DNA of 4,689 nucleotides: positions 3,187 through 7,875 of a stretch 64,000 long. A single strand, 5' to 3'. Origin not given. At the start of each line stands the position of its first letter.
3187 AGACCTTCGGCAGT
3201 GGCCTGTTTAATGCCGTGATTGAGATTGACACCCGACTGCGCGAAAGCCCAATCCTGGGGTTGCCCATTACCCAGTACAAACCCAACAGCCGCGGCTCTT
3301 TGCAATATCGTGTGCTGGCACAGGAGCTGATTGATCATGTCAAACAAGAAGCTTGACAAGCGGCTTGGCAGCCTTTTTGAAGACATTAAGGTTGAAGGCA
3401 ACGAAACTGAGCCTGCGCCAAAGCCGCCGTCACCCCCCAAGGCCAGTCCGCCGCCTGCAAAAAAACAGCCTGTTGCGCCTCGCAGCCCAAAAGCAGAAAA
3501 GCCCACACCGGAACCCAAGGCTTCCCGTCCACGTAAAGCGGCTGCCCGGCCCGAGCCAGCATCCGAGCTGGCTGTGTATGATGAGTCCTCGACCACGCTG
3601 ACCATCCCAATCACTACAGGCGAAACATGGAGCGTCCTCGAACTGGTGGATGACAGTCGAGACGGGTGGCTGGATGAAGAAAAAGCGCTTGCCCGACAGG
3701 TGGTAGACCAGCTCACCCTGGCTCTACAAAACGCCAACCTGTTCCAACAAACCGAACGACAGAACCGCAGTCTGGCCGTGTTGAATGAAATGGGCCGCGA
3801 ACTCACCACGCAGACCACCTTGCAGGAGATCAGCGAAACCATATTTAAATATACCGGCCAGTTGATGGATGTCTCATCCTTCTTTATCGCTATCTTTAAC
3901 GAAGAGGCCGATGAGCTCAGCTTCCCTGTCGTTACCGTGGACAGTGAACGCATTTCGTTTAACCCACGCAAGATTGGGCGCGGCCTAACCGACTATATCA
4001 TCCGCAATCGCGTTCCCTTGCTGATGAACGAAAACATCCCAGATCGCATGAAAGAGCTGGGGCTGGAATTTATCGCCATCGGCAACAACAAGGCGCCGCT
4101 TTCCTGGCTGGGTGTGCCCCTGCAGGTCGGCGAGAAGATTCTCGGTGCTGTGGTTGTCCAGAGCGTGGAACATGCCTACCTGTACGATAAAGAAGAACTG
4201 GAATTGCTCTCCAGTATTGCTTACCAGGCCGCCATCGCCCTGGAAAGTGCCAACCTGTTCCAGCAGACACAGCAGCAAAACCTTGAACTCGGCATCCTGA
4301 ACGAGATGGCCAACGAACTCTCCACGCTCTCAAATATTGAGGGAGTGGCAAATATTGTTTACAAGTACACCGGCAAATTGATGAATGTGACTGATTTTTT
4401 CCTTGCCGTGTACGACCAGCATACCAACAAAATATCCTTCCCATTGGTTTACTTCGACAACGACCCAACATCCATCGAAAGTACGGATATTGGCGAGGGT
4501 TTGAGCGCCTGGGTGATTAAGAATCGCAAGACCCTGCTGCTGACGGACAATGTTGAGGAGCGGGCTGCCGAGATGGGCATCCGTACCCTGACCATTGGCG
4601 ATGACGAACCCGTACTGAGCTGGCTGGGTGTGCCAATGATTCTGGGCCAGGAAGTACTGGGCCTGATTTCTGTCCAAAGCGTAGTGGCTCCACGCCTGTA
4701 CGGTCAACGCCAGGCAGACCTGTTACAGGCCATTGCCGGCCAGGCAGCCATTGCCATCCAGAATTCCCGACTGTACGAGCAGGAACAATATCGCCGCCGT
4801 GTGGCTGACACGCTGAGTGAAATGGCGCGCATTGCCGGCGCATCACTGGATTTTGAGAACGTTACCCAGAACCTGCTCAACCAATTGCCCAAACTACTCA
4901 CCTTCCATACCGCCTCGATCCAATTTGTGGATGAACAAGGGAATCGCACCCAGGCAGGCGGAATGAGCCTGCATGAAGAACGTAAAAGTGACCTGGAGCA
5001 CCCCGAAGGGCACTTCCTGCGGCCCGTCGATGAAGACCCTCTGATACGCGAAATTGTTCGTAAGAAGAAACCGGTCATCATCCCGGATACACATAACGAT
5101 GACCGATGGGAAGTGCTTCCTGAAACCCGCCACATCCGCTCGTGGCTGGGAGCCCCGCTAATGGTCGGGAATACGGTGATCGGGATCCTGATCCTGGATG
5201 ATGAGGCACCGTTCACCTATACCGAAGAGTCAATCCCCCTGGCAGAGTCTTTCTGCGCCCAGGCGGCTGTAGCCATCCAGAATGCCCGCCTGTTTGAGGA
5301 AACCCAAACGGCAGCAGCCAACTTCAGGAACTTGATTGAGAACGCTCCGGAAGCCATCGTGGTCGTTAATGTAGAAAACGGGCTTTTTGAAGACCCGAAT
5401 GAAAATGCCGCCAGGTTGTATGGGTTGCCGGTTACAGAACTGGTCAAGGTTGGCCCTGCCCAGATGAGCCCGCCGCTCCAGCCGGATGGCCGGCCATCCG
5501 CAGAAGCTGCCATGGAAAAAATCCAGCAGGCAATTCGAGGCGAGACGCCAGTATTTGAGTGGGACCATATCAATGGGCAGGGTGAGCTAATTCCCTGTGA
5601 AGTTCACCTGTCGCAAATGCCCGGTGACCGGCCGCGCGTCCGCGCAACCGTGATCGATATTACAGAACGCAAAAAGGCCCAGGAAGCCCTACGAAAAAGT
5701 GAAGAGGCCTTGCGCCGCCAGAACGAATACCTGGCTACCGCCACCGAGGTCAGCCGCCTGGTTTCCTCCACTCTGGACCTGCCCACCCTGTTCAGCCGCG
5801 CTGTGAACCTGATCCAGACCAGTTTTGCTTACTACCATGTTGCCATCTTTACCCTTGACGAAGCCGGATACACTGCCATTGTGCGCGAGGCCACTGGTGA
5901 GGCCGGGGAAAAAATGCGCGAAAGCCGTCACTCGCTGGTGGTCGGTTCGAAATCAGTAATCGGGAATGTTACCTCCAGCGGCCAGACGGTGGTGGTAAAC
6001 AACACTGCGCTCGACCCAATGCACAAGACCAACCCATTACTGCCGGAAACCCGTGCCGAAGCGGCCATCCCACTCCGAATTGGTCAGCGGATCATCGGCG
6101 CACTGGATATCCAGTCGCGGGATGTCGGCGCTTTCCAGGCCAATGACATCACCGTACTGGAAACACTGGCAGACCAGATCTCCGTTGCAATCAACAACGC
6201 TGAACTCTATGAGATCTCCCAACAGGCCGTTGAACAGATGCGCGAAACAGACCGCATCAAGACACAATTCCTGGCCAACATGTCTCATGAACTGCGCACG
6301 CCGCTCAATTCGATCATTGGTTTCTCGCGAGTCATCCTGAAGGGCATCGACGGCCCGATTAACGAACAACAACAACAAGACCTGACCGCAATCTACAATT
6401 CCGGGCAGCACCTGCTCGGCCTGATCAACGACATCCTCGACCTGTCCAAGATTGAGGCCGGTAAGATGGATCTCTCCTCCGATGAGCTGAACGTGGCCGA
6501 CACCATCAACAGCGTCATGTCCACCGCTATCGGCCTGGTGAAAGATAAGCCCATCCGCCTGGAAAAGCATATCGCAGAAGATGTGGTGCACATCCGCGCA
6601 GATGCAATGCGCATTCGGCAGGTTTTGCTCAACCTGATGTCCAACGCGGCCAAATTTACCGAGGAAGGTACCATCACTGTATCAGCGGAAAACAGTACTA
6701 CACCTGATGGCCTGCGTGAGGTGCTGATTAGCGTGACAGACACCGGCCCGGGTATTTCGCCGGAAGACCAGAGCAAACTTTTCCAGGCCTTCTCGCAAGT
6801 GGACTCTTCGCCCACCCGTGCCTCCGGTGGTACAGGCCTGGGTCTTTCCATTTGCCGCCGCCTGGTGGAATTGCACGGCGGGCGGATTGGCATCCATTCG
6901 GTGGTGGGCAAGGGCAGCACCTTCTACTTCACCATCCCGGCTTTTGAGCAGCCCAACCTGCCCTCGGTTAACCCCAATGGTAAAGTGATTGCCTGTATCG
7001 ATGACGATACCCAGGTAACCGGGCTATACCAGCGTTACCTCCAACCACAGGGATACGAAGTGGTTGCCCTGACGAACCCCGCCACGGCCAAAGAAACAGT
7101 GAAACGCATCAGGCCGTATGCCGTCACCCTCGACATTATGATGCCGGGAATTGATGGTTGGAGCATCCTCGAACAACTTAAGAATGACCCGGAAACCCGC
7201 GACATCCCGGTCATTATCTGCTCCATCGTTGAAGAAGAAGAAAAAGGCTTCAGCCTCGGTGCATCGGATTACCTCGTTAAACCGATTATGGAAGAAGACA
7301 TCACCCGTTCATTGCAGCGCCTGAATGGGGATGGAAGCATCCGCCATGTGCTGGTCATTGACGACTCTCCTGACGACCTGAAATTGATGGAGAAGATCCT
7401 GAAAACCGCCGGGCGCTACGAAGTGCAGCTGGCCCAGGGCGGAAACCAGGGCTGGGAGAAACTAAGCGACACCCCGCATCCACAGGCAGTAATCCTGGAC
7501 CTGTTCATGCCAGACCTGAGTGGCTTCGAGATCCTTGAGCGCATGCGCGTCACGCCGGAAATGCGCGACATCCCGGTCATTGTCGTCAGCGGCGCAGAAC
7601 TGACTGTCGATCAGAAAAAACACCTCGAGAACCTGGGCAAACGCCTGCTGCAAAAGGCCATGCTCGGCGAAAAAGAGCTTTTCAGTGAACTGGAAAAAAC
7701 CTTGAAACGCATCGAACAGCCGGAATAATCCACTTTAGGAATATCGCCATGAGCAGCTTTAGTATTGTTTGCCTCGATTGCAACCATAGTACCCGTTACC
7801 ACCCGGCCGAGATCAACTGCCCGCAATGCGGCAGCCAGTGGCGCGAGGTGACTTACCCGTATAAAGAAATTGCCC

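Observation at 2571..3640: ParA-like ATPase overlapping a giant kinase whose N-terminus resembles the ParB ParA-activating peptide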

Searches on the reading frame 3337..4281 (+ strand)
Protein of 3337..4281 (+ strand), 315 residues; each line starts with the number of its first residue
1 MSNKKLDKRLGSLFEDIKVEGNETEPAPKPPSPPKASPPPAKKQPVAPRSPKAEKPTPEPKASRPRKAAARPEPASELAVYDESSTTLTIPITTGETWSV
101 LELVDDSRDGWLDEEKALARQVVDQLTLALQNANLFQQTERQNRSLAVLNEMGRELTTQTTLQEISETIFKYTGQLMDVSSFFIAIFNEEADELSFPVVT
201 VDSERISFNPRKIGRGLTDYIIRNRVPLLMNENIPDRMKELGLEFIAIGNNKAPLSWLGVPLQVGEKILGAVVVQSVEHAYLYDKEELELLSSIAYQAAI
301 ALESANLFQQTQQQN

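Call 50: find_homologous_proteins(query=window:3337-4281:+, max_evalue=1e-10)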
Query seq(315 aa) (315 aa): 34 proteins with E <= 1e-10 among 4517 candidates.
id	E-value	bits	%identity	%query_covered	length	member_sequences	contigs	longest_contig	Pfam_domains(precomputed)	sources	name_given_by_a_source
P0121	1.3e-127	443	46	99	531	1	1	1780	PF13185.13,PF01590.33,PF13492.13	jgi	-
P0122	1.3e-122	427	63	60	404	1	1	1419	PF13185.13,PF01590.33,PF13492.13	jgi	jgi:GAF domain-containing protein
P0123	4.4e-104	366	40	100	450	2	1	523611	PF13185.13,PF01590.33,PF13492.13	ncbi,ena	-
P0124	7.3e-69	250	38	99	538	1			PF13185.13,PF01590.33,PF13492.13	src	-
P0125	5.9e-68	247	42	99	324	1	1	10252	PF13185.13,PF01590.33,PF13492.13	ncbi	-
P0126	1.3e-67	246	37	100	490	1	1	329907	PF13185.13,PF01590.33,PF13492.13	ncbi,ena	-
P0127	6.0e-66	241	39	100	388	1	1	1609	PF13185.13,PF01590.33,PF13492.13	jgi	-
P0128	1.1e-59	220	44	81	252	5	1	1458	-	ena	-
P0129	2.4e-51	193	36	65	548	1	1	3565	PF01740.27,PF13185.13,PF01590.33,PF13492.13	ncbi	-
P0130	2.4e-45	173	41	67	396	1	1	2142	PF13185.13,PF01590.33,PF13492.13,PF11849.15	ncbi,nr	ncbi:MAG: GAF domain-containing protein, partial [Anaerolineae bacterium]|nr:GAF domain-containing p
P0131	1.3e-44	171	49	59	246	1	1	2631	PF13185.13,PF01590.33,PF13492.13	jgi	jgi:GAF domain-containing protein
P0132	5.3e-44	169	42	61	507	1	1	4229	PF13185.13,PF01590.33,PF13492.13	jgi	jgi:GAF domain-containing protein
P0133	1.8e-43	167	37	64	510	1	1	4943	PF13185.13,PF01590.33,PF13492.13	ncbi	-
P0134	3.1e-43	166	36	76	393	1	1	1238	PF13185.13,PF01590.33,PF13492.13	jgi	jgi:GAF domain-containing protein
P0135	1.0e-42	165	42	64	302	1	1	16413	PF13185.13,PF01590.33,PF13492.13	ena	-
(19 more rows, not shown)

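Call 58: predict_structure(alignment_id=A2)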
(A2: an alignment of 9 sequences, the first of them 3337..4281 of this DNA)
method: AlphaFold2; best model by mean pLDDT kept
length: 315 residues; sequences in the alignment: 9
mean_pLDDT: 76.9   pTM: 0.60
mean pLDDT of the five models: 76.9, 74.6, 74.4, 73.6, 72.1
residues with pLDDT >= 90: 138; 70-90: 89; 50-70: 22; < 50: 66
segments of 3 or more residues with pLDDT < 50: 17-82
pLDDT, mean of each block of 10 residues (from residue 1): 60 52 34 40 35 35 32 42 66 74 75 84 87 88 93 92 94 92 95 95 91 94 95 89 86 92 94 93 94 96 91 84
secondary structure, 60 per line:
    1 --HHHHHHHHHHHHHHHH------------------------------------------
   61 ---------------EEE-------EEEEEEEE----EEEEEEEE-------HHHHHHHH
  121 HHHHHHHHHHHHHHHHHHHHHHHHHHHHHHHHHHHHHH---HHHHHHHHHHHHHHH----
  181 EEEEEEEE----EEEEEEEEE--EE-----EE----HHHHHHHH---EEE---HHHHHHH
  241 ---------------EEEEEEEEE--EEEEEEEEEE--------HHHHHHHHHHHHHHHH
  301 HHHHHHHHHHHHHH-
elements in order: H3-18 E76-78 E86-93 E98-105 H113-158 H162-176 E181-188 E193-201 H217-224 E228-230 H234-240 E256-264 E267-276 H285-314

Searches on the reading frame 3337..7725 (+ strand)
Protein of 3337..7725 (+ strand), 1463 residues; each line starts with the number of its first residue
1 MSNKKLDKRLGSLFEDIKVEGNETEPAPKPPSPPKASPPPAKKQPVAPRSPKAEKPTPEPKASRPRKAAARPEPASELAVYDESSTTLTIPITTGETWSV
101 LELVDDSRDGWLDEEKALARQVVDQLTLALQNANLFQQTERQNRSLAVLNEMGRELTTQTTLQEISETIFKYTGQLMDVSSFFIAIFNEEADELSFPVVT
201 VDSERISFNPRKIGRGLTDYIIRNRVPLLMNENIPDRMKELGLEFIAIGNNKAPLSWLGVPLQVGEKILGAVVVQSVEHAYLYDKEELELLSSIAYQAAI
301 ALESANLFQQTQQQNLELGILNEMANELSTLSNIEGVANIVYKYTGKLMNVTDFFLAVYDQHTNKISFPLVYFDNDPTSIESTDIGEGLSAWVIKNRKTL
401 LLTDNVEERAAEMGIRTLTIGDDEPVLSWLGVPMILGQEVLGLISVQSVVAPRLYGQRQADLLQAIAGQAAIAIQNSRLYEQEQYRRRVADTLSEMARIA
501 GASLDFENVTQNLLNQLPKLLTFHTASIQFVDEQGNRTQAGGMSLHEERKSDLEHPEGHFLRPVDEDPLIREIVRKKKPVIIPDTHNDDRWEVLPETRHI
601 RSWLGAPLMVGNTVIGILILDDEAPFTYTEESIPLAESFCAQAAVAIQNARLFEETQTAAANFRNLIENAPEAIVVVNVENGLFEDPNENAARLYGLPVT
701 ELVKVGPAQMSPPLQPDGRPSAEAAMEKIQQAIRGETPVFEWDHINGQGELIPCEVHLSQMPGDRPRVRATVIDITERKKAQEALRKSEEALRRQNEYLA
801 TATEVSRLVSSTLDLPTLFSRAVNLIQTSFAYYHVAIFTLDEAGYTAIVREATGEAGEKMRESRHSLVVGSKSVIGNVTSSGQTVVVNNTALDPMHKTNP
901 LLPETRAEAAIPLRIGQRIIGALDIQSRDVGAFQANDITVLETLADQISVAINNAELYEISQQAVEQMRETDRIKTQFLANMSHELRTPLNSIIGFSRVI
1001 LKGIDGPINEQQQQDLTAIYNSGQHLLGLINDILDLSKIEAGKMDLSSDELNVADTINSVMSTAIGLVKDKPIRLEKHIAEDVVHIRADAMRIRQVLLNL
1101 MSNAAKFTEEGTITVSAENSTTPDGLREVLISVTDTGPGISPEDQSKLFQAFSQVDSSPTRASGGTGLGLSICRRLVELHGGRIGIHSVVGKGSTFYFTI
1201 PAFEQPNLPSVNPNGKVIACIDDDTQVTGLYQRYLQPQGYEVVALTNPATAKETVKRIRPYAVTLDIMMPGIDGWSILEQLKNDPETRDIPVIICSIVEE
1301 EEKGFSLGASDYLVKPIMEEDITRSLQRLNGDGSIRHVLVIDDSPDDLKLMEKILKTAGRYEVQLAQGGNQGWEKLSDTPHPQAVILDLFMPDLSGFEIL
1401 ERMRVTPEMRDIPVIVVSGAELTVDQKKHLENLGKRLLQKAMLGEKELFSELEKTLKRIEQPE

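Call 3: search_protein_families(library=pfam, proteins=[window:3337-7725:+], max_evalue=0.01)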
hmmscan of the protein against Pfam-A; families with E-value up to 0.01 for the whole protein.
window:3337-7725:+ (1463 aa): 10 families
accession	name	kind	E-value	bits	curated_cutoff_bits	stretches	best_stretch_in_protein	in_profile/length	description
PF13185.12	GAF_2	-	8.8e-69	230.4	28.6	4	504-648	2-136/136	GAF domain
PF01590.32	GAF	-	7.7e-61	204.9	22.4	4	505-647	1-133/133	GAF domain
PF00072.30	Response_reg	-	5.4e-35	120.4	30.2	2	1218-1326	1-110/111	Response regulator receiver domain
PF13492.12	GAF_3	-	3.7e-34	118.4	27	4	819-954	6-129/129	GAF domain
PF02518.31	HATPase_c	-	3.7e-31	108.3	26.4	1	1089-1202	2-109/111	Histidine kinase-, DNA gyrase B-, and HSP90-like ATPase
PF00512.31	HisKA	-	6.6e-21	74.6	26.9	1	975-1042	2-66/66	His Kinase A (phospho-acceptor) domain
PF08448.16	PAS_4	-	4.1e-09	37.1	23.1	1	668-779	2-109/110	PAS fold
PF13426.13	PAS_9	-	5.3e-07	30.3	27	1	671-777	1-103/103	PAS domain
PF13188.13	PAS_8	-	0.0028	17.9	21.8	0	662-702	2-41/65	PAS domain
PF00989.32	PAS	-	0.007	16.8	22.6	0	662-758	2-93/113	PAS fold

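Call 4: search_protein_families(library=ncbifam, proteins=[window:3337-7725:+], max_evalue=0.001)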
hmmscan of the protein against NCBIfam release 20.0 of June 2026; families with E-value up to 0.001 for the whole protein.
window:3337-7725:+ (1463 aa): 158 families (the best 25 are shown)
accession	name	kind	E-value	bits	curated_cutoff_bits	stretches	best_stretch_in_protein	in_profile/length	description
NF008318.0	PRK11107.1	equivalog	3.2e-92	310.1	890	3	952-1205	274-521/920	two-component sensor histidine kinase BarA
NF038297.2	hybrid_HK_HrmK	equivalog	3.4e-90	303.4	725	2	963-1318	223-596/607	hybrid histidine kinase/response regulator HrmK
TIGR02956.1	TMAO_torS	equivalog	3.2e-83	280.4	676.5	2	962-1328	451-818/967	TMAO reductase system sensor histidine kinase/response regulator TorS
NF041947.1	LuxQ_Vibrio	equivalog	1.1e-68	232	1200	1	959-1328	456-837/843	quorum-sensing autoinducer 2 sensor kinase/phosphatase LuxQ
NF008302.0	PRK11091.1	equivalog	1e-67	229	838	2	964-1329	272-642/779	aerobic respiration two-component sensor histidine kinase ArcB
NF011874.0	PRK15347.1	equivalog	4.3e-67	226.9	852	2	962-1219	388-629/921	two component system sensor kinase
NF045901.1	HisKinLetSLeg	equivalog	9.1e-67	225.8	1650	2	967-1200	285-516/906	two-component system sensor histidine kinase LetS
NF047874.1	MASE3_PAS_HK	subfamily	9.5e-63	213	560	2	952-1203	375-626/655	MASE3 domain-containing sensor histidine kinase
NF046044.1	PnpS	equivalog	1.9e-61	208.2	400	1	939-1201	135-390/390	two-component system histidine kinase PnpS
NF008543.0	PRK11466.1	equivalog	5.4e-61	206.5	982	1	922-1283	387-750/914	TMAO reductase system sensor histidine kinase/response regulator TorS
NF008099.0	PRK10841.1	equivalog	7.5e-60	202.7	920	2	958-1208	457-696/949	two-component system sensor histidine kinase RcsC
NF047465.1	hybrid_HK_LvrA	exception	2e-58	198.2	1200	2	962-1203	189-423/819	hybrid histidine kinase/response regulator LvrA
TIGR02966.1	phoR_proteo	equivalog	3.3e-52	177.6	334.2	1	960-1199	99-332/333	phosphate regulon sensor histidine kinase PhoR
NF033092.0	HK_WalK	equivalog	8.1e-51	173.3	725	1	968-1201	365-593/594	cell wall metabolism sensor histidine kinase WalK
NF050805.1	CellDivHKDivJCaul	equivalog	6.7e-49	166.5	1000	1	962-1207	285-525/531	cell cycle sensor histidine kinase DivJ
NF007420.1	PRK09959.1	equivalog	3.9e-48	163.8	1995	1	973-1326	710-1070/1197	acid-sensing system histidine kinase EvgS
NF045595.1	HK_scytonemin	equivalog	1.5e-35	122.7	865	1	953-1202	395-635/637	scytonemin biosynthesis sensor histidine kinase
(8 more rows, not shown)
